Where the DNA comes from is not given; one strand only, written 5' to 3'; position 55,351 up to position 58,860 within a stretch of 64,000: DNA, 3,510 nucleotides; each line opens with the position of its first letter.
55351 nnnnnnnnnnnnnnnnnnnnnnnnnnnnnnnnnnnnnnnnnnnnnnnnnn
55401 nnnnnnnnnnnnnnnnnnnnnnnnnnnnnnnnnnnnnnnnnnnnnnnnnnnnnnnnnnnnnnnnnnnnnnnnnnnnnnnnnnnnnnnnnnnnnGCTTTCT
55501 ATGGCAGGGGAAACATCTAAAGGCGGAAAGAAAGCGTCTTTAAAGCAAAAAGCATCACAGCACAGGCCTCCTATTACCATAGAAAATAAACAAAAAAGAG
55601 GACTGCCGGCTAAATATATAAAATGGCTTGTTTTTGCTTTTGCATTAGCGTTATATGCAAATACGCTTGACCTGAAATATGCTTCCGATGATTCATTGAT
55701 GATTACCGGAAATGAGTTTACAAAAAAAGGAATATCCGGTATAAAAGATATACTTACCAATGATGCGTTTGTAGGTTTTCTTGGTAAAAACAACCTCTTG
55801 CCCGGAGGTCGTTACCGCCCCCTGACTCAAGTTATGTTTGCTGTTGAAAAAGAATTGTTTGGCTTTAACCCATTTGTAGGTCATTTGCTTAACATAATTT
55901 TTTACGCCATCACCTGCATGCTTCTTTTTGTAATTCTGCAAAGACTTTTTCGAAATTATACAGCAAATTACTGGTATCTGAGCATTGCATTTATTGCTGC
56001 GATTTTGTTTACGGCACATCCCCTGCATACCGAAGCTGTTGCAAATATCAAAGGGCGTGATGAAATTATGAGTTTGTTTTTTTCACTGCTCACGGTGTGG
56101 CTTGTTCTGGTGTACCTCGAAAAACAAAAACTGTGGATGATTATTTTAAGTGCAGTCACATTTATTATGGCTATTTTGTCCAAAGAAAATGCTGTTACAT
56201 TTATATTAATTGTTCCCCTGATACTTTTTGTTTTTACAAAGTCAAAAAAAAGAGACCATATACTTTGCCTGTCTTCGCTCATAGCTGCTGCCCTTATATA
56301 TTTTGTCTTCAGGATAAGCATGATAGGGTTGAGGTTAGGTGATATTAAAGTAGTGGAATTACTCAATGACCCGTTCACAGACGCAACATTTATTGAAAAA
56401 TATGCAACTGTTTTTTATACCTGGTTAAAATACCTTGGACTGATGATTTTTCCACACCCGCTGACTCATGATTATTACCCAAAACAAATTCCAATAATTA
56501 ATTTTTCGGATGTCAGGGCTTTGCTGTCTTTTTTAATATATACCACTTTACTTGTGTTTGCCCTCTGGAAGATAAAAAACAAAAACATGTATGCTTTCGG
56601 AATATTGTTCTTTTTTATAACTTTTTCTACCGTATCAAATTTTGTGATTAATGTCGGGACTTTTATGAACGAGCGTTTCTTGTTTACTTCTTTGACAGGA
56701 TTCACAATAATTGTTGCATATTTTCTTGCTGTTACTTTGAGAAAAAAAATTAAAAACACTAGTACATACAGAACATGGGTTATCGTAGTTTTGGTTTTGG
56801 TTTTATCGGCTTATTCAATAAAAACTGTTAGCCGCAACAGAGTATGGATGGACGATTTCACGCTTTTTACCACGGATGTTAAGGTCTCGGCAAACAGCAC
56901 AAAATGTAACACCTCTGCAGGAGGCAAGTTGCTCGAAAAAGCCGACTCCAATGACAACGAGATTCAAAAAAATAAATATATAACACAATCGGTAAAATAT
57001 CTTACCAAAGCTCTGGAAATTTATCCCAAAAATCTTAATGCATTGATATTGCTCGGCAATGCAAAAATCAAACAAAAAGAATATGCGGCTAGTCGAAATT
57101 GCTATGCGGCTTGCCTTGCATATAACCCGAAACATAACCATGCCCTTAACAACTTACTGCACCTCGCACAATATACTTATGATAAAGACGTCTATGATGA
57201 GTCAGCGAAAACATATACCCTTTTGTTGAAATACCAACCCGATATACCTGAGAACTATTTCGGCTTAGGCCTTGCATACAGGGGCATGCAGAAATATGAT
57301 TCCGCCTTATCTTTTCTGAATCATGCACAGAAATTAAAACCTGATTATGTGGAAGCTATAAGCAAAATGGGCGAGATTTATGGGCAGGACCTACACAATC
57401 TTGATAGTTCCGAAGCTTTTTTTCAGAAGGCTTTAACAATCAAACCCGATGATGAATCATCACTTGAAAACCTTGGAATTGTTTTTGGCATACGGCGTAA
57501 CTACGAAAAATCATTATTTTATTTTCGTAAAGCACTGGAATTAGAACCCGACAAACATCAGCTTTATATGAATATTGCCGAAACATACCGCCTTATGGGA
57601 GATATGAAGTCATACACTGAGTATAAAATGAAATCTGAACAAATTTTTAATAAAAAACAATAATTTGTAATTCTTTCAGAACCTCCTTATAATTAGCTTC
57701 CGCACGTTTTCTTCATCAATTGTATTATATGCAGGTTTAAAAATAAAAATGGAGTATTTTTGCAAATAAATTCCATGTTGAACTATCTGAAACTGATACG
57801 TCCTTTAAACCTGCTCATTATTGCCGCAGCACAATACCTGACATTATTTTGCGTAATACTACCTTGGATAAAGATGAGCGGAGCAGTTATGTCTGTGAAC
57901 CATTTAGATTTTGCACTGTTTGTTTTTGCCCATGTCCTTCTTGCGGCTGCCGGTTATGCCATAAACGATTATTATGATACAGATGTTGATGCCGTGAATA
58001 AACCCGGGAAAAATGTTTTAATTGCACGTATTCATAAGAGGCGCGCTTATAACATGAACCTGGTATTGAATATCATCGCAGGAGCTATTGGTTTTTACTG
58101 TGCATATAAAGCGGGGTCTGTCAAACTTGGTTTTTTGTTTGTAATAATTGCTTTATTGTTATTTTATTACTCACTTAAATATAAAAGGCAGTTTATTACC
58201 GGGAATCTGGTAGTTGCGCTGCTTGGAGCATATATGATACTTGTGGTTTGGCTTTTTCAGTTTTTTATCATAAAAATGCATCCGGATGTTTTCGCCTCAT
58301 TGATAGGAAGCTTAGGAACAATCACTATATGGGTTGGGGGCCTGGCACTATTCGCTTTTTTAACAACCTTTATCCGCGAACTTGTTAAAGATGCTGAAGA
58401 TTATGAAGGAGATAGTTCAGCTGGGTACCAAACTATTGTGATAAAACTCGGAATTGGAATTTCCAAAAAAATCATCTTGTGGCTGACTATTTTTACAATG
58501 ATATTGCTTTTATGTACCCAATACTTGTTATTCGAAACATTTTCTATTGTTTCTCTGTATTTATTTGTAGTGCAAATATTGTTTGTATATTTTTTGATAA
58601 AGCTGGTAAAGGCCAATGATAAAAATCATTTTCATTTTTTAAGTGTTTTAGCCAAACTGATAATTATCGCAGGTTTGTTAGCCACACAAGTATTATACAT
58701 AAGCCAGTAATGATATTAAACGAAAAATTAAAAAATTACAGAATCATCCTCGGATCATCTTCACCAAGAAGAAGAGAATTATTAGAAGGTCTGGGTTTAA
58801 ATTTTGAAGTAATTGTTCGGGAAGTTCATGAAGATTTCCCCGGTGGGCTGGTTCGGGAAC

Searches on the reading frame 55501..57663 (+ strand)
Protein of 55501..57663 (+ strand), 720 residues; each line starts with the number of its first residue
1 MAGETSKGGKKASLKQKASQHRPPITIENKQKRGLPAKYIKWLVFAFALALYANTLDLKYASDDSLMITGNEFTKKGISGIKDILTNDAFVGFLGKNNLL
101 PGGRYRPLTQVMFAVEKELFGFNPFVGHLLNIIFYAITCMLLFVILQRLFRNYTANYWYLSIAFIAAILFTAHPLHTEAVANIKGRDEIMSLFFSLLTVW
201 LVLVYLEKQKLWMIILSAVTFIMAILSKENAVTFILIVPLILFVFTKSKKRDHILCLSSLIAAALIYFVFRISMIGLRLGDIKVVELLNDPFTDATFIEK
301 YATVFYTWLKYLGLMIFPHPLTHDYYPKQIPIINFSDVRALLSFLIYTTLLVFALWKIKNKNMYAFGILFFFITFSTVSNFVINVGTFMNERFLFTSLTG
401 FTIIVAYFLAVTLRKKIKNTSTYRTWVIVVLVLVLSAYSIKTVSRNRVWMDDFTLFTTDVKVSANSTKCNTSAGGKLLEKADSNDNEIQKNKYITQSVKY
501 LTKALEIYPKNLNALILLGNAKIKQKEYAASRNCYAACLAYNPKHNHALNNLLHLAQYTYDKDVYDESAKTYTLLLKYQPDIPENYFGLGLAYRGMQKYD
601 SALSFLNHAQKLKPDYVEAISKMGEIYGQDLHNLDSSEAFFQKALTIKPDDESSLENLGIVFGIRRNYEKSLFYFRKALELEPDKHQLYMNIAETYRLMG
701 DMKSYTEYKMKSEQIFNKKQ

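Call 3: search_protein_families(library=pfam, proteins=[window:55501-57663:+], max_evalue=0.01)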
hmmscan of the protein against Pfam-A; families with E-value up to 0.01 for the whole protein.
window:55501-57663:+ (720 aa): 21 families
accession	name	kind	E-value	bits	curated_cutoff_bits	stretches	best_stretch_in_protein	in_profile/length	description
PF13181.12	TPR_8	-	5.9e-19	67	25.7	1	584-616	2-34/34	Tetratricopeptide repeat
PF00515.34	TPR_1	-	1.5e-18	66.2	27.8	2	657-684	6-33/34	Tetratricopeptide repeat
PF07719.23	TPR_2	-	7.7e-18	63.5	27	3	583-616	1-34/34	Tetratricopeptide repeat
PF13424.12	TPR_12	-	6e-14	52.4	30.1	1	621-681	7-74/77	Tetratricopeptide repeat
PF14559.12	TPR_19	-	3e-12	47.1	25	1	498-548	11-60/68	Tetratricopeptide repeat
PF13414.12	TPR_11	-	3.5e-12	46.3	26.8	0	592-629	3-40/42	TPR repeat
PF13431.12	TPR_17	-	1.6e-10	40.9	24.4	0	501-530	2-31/34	Tetratricopeptide repeat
PF13432.12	TPR_16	-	1.2e-08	35.6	32.7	0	565-615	13-63/65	Tetratricopeptide repeat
PF13231.12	PMT_2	-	4.6e-08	33.9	26.1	1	112-266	9-154/160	Dolichyl-phosphate-mannose-protein mannosyltransferase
PF13428.12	TPR_14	-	1.8e-07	31.6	23.5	0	584-625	2-43/44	Tetratricopeptide repeat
PF25064.1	ARM_TT21_5th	-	8.6e-07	29.7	27.8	1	514-627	3-116/117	TT21 fifth ARM repeats domain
PF23914.1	TPR_CcmH_CycH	-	1.1e-06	29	42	0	576-685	43-154/158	Cytochrome c-type biogenesis protein H TPR domain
PF08409.16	TMTC_DUF1736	-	2e-06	28.1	27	1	296-350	19-74/75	Protein O-mannosyl-transferase TMTC, DUF1736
PF12895.13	ANAPC3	-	0.00019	22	27.2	0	563-614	3-53/82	Anaphase-promoting complex, cyclosome, subunit 3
PF13371.12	TPR_9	-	0.00047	20.5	35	0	566-615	12-61/73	Tetratricopeptide repeat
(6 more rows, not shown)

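Call 4: search_protein_families(library=ncbifam, proteins=[window:55501-57663:+], max_evalue=0.01)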
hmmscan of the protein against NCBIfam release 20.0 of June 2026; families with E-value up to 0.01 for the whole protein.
window:55501-57663:+ (720 aa): 20 families
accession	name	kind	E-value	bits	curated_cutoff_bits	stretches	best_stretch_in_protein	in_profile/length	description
TIGR02917.1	PEP_TPR_lipo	equivalog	8.5e-20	70.2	312.2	1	490-690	477-673/899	XrtA/PEP-CTERM system TPR-repeat protein PrsT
NF040959.1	MamA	equivalog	4.2e-16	59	200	1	575-703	63-190/204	magnetosome protein MamA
TIGR02521.1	type_IV_pilW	equivalog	3.8e-13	49.5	154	1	586-708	34-157/234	type IV pilus biogenesis/stability protein PilW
TIGR02552.1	LcrH_SycD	equivalog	5.4e-11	42.4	104.8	1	547-652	16-120/136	SycD/LcrH family type III secretion system chaperone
NF033920.0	C39_PA2778_fam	equivalog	9.4e-10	38.3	150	1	488-556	166-234/255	PA2778 family cysteine peptidase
NF008391.2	PRK11189.1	equivalog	2.8e-08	33.6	250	0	640-692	87-139/297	lipoprotein NlpI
NF033758.1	gliding_GltE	equivalog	1.1e-07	31.2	225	1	552-618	259-325/411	adventurous gliding motility TPR repeat lipoprotein GltE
NF033762.1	social_mot_Tgl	equivalog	3.6e-06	26.5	225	1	586-679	34-127/252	social motility TPR repeat lipoprotein Tgl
NF002725.1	PRK02603.1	equivalog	5.2e-06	26.6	143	1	642-718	59-138/173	photosystem I assembly protein Ycf3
NF008756.0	PRK11788.1-4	equivalog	4.2e-05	22.7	474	0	489-547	191-249/389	lipopolysaccharide assembly protein LapB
NF008520.0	PRK11447.1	equivalog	9.9e-05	20.3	858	0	484-557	358-430/1157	cellulose synthase complex outer membrane protein BcsC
TIGR00540.1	TPR_hemY_coli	hypoth_equivalog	0.00011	21.1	142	0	496-572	310-382/385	heme biosynthesis-associated TPR protein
TIGR03663.1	TIGR03663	subfamily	0.00041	19.5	126.25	1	118-250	64-185/435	flippase activity-associated protein Agl23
NF047371.1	FlcA_CTERM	equivalog_domain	0.00041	18.9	300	0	475-703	308-524/646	periplasmic flagellar collar protein FlcA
TIGR03939.1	PGA_TPR_OMP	equivalog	0.00044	18.6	366.65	1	546-695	83-233/800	poly-beta-1,6 N-acetyl-D-glucosamine export porin PgaA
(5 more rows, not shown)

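Call 67: find_related_loci(query=A3, collection=metagenome_contigs, flank=4000)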
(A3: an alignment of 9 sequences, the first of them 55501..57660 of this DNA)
Query A3 (720 aa) in metagenome_contigs; peptide patterns used: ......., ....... (x = any residue, [..] = any of these).
212 stretches matched a pattern; 103 encode a relative of the query (tblastn E <= 1e-3); the best 80 are kept; 80 distinct loci.
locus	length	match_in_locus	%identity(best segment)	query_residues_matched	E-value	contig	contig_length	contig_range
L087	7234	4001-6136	66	1-714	0e+0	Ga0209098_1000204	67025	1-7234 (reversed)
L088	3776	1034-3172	65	1-714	0e+0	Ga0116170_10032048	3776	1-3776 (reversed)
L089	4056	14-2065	66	30-714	0e+0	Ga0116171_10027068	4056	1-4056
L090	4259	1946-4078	64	1-713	0e+0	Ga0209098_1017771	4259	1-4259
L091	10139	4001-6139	64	1-714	0e+0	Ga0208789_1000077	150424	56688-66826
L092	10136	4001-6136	64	1-714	0e+0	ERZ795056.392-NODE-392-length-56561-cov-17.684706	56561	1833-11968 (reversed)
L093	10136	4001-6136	64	1-714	0e+0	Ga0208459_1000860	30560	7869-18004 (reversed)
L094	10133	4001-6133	60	2-714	0e+0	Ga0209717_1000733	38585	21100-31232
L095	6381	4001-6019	66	35-708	0e+0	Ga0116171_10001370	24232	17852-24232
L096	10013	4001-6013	52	52-720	0e+0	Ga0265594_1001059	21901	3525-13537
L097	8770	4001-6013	52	52-720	0e+0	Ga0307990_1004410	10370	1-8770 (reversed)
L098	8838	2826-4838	52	52-720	0e+0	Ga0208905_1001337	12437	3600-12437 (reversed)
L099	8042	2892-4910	46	42-715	0e+0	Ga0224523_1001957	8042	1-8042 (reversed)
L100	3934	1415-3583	47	15-720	0e+0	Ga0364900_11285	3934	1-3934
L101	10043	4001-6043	66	34-714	0e+0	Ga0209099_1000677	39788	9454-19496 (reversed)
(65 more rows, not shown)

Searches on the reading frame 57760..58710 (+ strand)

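Call 3: search_protein_families(library=pfam, proteins=[window:57760-58710:+], max_evalue=0.01)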
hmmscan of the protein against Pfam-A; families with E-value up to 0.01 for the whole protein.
window:57760-58710:+ (316 aa): 1 family
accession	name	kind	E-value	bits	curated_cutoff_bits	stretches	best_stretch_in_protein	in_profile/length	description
PF01040.23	UbiA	-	6e-25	88.4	34.2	1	48-290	18-242/250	UbiA prenyltransferase family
